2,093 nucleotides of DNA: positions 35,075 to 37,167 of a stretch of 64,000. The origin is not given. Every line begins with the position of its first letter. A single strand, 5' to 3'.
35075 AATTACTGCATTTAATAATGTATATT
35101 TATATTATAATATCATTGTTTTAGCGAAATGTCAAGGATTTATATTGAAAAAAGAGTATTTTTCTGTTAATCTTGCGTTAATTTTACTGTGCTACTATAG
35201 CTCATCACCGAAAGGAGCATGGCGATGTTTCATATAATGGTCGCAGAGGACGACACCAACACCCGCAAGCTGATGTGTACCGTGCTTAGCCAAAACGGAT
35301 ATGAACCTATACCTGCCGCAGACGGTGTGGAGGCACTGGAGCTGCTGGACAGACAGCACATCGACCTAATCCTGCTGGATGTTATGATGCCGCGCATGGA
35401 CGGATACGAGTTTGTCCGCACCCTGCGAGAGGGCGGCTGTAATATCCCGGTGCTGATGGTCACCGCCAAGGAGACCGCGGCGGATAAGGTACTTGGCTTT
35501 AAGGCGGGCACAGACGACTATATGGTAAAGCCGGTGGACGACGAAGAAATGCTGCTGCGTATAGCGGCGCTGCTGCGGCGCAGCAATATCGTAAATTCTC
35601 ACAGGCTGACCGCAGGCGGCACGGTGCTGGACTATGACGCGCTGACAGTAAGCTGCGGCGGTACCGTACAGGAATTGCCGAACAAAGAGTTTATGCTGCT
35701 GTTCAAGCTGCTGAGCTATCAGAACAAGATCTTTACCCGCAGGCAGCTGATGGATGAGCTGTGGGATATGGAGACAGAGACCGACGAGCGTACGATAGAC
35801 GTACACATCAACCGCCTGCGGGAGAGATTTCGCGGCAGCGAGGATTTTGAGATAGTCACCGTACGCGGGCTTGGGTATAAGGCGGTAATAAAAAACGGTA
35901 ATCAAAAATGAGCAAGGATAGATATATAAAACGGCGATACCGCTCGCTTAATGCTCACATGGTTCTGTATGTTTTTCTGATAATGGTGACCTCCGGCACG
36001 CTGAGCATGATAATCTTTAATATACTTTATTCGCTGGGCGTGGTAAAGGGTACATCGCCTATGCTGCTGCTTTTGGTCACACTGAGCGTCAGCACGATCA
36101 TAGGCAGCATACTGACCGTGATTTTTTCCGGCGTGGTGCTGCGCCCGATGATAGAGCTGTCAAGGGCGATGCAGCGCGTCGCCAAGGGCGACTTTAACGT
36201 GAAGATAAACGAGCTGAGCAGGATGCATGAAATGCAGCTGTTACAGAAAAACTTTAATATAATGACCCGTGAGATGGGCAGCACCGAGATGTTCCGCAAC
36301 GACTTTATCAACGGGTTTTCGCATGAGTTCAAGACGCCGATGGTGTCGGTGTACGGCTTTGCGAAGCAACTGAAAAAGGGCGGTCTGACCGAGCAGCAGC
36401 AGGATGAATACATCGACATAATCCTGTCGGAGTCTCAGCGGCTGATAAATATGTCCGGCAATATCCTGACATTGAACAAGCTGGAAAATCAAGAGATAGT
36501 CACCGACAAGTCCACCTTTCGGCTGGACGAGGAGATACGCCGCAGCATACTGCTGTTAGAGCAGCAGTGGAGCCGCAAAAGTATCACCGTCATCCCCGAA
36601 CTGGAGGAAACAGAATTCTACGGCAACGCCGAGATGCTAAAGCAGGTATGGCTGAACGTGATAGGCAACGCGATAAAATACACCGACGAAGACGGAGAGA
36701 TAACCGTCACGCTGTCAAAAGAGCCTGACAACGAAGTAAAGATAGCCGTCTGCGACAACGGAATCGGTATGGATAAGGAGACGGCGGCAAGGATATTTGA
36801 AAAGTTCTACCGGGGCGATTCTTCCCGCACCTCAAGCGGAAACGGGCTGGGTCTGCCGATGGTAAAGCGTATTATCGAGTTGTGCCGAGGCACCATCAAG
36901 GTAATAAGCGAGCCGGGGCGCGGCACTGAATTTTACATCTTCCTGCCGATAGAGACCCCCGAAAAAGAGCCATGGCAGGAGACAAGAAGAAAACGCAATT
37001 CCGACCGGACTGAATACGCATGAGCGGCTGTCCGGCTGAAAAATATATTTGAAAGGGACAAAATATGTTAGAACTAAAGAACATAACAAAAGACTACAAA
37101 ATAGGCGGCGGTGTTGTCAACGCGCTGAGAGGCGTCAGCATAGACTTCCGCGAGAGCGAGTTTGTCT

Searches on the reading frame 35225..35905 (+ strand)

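Call 80: search_protein_families(library=pfam, proteins=[window:35225-35905:+], max_evalue=0.001)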
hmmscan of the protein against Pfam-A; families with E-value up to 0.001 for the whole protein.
window:35225-35905:+ (227 aa): 2 families
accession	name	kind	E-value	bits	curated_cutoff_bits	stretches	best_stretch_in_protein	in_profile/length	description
PF00072.30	Response_reg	-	1.8e-27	96.1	30.2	1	4-113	1-110/111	Response regulator receiver domain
PF00486.34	Trans_reg_C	-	2.6e-20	72.7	26.2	1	150-219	5-76/77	Transcriptional regulatory protein, C terminal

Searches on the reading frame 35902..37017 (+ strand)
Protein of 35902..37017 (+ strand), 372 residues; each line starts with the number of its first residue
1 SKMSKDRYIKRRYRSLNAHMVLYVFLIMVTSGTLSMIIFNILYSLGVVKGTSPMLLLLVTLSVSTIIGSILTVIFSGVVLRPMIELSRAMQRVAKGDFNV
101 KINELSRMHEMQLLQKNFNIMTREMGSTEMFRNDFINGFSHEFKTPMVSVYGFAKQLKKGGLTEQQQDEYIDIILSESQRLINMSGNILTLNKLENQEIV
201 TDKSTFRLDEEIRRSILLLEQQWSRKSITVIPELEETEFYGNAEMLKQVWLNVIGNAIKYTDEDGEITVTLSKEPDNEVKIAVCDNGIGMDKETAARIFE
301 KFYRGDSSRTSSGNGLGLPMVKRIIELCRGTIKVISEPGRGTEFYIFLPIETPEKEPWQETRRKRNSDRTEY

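Call 80: search_protein_families(library=pfam, proteins=[window:35902-37017:+], max_evalue=0.001)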
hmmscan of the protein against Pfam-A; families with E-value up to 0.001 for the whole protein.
window:35902-37017:+ (372 aa): 3 families
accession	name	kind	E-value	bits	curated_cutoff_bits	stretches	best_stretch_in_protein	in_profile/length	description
PF02518.31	HATPase_c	-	6.4e-31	107.5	26.4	1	242-351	2-110/111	Histidine kinase-, DNA gyrase B-, and HSP90-like ATPase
PF00512.31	HisKA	-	4.7e-13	49.4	26.9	1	132-196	2-65/66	His Kinase A (phospho-acceptor) domain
PF00672.30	HAMP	-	3.3e-08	34.2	25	1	76-123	3-49/53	HAMP domain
